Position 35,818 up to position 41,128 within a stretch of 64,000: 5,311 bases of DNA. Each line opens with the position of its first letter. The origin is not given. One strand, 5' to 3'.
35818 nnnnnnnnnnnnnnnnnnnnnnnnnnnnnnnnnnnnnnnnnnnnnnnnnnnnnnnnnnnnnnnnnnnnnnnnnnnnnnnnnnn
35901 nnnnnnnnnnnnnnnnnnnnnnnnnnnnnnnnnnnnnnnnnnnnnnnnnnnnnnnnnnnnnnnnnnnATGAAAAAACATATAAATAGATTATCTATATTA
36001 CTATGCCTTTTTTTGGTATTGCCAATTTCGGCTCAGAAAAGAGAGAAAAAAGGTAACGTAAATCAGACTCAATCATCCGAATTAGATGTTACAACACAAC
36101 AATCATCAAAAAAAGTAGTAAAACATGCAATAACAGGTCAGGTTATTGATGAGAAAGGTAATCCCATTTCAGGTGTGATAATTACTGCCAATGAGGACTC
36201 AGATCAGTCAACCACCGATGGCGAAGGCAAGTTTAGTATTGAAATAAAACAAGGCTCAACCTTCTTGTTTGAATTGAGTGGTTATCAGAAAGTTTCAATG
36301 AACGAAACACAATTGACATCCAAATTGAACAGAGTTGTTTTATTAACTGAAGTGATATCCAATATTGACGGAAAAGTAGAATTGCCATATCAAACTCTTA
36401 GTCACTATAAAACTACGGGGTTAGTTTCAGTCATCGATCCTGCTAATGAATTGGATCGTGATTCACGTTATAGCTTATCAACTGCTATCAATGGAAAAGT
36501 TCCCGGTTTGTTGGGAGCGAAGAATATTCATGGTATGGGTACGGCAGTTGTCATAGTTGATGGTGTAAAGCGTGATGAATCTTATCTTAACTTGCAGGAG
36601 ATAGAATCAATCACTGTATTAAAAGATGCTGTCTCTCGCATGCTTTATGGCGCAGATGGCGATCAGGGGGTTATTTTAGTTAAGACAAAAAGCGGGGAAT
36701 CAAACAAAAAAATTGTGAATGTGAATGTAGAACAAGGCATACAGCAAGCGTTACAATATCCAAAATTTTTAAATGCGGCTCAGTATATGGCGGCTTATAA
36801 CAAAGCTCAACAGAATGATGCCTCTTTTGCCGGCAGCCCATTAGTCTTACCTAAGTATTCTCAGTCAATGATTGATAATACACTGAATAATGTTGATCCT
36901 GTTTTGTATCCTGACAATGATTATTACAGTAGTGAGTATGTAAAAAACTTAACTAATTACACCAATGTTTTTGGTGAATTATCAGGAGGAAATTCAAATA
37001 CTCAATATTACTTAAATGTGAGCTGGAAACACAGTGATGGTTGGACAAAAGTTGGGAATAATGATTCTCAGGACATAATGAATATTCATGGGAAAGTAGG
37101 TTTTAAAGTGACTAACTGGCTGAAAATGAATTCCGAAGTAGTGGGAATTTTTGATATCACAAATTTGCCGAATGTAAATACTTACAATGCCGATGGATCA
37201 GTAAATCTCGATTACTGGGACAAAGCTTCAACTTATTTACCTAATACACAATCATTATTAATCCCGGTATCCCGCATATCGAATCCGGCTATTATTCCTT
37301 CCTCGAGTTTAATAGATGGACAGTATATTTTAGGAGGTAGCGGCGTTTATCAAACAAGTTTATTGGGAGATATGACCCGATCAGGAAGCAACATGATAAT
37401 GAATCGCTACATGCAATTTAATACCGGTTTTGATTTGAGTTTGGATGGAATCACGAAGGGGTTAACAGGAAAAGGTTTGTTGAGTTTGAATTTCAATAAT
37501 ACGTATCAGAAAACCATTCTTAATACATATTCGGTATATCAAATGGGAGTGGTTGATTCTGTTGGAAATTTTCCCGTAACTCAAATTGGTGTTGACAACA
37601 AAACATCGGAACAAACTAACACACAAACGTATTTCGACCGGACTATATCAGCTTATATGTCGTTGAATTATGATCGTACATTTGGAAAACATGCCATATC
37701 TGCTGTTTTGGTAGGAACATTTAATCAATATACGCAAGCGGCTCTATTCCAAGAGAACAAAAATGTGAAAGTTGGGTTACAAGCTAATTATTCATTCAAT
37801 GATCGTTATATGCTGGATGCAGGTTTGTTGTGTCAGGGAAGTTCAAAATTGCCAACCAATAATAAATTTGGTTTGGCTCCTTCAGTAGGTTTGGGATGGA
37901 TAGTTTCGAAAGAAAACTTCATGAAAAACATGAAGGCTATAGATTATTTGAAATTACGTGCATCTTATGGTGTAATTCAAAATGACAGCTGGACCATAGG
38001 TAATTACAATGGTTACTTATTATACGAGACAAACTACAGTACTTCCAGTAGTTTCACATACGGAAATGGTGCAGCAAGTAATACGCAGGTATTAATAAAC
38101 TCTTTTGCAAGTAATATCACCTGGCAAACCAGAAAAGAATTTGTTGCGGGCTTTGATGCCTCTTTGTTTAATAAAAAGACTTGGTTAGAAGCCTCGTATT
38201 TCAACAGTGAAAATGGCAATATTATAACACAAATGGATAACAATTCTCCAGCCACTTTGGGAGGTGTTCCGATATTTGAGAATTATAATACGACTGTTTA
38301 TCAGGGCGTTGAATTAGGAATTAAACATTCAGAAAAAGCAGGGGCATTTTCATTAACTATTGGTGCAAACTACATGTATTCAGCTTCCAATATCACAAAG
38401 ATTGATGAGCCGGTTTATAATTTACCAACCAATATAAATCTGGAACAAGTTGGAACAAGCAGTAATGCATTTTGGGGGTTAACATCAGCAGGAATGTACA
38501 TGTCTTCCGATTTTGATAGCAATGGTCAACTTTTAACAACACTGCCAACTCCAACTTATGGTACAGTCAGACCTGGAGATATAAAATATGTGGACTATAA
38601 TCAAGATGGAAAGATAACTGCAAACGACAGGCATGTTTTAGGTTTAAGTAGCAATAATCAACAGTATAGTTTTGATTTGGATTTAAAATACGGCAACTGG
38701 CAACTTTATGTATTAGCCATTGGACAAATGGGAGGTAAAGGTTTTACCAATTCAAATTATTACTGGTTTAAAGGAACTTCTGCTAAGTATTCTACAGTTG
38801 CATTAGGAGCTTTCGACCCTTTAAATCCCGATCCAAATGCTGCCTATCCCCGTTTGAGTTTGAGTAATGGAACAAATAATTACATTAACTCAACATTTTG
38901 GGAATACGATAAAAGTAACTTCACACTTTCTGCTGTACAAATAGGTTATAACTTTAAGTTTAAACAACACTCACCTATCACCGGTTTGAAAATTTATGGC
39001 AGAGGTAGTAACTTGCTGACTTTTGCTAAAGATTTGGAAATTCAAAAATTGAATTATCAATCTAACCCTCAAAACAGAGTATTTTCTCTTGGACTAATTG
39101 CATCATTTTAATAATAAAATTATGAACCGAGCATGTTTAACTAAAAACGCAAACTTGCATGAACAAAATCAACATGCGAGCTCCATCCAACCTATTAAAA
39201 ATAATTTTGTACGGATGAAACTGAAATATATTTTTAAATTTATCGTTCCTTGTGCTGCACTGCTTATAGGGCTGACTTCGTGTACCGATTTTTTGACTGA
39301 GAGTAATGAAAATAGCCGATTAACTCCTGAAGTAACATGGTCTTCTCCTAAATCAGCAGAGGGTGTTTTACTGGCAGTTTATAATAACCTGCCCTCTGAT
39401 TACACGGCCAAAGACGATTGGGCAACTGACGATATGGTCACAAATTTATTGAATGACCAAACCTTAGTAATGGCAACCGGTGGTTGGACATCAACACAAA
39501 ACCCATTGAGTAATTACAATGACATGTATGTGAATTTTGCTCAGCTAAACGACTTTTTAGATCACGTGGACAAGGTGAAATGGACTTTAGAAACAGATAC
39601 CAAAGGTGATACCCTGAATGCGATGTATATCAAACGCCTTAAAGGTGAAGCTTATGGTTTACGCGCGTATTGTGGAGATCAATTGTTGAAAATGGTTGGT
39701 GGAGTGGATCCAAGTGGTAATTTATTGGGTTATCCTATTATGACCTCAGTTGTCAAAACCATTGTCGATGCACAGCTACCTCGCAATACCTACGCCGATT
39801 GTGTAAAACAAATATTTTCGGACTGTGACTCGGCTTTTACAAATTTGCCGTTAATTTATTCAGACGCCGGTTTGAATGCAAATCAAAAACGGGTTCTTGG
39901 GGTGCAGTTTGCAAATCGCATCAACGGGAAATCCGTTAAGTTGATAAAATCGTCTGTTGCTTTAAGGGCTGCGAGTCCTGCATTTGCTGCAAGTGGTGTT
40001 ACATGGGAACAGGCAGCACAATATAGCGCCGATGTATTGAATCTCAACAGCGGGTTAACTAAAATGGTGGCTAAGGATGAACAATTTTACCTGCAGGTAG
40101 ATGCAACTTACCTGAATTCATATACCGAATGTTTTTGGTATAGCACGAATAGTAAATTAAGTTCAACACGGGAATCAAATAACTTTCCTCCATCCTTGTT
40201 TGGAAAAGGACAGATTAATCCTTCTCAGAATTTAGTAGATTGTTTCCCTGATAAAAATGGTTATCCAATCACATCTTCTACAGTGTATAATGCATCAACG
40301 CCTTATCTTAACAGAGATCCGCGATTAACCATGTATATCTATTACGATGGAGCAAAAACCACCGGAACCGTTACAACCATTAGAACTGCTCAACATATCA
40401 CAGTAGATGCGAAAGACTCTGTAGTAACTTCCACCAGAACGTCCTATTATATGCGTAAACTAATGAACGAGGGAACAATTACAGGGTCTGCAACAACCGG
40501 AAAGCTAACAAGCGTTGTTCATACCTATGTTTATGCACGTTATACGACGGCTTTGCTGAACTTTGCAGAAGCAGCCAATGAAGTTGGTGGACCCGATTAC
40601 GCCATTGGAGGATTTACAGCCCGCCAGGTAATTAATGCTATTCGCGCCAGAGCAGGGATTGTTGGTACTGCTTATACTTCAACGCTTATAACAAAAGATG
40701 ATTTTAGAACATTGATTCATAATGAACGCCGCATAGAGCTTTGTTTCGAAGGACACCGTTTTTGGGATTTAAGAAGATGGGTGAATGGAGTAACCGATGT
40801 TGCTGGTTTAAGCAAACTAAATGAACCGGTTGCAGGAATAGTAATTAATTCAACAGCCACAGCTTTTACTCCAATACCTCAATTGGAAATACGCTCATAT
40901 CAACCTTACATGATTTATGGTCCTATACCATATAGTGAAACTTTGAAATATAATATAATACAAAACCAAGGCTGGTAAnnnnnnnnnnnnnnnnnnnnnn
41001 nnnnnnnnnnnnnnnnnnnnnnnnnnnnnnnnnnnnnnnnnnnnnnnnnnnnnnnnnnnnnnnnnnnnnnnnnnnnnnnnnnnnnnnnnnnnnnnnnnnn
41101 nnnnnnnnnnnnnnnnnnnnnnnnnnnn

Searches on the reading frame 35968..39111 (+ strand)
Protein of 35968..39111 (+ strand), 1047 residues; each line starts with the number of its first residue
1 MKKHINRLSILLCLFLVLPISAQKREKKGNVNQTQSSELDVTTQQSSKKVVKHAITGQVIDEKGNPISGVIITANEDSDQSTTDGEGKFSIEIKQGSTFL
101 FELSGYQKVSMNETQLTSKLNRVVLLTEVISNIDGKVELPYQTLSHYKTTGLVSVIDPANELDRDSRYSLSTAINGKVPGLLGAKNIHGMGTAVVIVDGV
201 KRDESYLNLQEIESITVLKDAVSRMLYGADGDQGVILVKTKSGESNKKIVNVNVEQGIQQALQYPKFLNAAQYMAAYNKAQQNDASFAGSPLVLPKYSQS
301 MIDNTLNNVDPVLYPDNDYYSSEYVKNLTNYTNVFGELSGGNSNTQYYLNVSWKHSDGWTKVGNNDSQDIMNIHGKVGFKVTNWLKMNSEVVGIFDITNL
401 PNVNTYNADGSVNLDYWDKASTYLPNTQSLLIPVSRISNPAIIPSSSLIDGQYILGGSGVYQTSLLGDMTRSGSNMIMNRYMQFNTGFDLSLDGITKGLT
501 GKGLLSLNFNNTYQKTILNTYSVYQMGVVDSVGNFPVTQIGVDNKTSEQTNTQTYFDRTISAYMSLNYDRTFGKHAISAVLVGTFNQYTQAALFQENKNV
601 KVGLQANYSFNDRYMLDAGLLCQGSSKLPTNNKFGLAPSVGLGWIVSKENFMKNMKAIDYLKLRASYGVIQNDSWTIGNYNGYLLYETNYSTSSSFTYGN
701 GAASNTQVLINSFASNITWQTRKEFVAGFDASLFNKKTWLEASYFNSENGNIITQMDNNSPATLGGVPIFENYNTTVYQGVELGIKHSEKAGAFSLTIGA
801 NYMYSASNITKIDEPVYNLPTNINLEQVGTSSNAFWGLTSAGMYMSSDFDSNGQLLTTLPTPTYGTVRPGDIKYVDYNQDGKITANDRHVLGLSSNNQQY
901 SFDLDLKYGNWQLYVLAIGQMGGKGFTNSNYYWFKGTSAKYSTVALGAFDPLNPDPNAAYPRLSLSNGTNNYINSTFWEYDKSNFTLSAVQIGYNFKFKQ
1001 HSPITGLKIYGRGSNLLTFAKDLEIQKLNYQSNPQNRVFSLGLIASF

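Call 20: search_protein_families(library=pfam, proteins=[window:35968-39111:+], max_evalue=0.001)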
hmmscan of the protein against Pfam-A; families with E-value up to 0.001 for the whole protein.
window:35968-39111:+ (1047 aa): 3 families
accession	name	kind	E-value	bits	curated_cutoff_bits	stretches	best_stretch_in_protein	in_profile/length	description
PF13715.12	CarbopepD_reg_2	-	1.9e-07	31.5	32.2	1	55-117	1-66/88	CarboxypepD_reg-like domain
PF13620.12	CarboxypepD_reg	-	3.7e-07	30.9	32.3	1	55-116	2-69/82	Carboxypeptidase regulatory-like domain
PF07715.20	Plug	-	0.00066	20.6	23.9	0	161-235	16-107/107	TonB-dependent Receptor Plug Domain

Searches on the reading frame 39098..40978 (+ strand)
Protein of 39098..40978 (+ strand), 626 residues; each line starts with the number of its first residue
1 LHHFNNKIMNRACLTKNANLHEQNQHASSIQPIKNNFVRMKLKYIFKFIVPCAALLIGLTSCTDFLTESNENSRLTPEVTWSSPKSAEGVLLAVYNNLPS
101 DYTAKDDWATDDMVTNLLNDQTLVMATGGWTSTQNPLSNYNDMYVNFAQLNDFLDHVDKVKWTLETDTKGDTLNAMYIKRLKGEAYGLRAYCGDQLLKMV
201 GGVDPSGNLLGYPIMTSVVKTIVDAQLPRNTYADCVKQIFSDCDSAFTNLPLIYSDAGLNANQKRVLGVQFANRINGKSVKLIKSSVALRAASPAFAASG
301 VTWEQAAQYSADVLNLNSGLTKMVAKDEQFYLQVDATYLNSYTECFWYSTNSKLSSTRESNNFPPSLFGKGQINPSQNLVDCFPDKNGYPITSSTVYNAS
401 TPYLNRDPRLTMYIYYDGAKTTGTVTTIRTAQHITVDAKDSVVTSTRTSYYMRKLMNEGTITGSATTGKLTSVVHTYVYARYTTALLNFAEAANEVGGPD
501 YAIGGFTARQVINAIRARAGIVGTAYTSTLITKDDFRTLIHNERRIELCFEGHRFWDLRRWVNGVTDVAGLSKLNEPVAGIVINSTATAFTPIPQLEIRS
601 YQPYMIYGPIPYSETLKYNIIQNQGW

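Call 20: search_protein_families(library=pfam, proteins=[window:39098-40978:+], max_evalue=0.001)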
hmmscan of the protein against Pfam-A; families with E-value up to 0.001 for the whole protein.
window:39098-40978:+ (626 aa): 2 families
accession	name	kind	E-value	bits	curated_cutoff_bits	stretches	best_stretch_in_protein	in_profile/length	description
PF07980.17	SusD_RagB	-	2.1e-41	142.9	23.1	1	362-626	32-297/297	SusD family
PF14322.12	SusD-like_3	-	8.1e-11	42.9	27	1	64-255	1-170/191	Starch-binding associating with outer membrane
